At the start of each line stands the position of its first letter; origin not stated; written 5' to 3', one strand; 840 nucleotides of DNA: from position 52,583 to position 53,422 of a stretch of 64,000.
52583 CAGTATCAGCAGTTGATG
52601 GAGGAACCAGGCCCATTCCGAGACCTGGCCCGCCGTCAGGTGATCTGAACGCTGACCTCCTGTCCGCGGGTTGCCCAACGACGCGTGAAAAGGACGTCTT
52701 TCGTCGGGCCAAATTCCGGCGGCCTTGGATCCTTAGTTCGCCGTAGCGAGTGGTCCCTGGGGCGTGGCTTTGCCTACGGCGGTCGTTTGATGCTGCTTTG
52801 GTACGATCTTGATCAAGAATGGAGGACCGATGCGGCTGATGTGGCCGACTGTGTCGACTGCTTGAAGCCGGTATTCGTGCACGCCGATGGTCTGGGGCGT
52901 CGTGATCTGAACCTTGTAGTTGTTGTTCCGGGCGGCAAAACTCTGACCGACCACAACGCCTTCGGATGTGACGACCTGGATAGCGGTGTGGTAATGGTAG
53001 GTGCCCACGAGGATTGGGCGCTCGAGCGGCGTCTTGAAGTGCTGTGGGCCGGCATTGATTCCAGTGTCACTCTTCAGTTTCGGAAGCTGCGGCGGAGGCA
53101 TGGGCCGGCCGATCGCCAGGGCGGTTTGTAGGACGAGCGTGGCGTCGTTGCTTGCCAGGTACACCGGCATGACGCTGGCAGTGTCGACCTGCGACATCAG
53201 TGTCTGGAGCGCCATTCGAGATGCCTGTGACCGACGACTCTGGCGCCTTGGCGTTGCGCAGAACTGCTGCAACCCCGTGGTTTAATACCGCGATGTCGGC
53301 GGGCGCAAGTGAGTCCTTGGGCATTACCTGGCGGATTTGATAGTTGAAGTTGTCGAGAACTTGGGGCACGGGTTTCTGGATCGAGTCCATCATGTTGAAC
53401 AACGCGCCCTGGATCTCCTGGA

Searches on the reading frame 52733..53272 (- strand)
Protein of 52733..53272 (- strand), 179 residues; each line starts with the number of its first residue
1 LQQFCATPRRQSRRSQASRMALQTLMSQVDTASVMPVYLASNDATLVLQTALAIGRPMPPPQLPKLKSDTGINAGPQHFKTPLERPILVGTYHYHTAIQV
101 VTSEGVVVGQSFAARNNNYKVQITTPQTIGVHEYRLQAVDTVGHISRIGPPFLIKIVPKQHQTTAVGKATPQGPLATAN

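Call 60: search_protein_families(library=pfam, proteins=[window:52733-53272:-], max_evalue=0.1)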
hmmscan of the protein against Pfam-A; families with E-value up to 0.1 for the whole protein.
window:52733-53272:- (179 aa): 2 families
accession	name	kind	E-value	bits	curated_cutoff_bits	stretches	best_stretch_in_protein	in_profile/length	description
PF17936.7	Big_6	-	0.0016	19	27.6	1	88-146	17-74/83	Bacterial Ig domain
PF19077.6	Big_13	-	0.013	16.4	27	1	66-146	11-91/102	Bacterial Ig-like domain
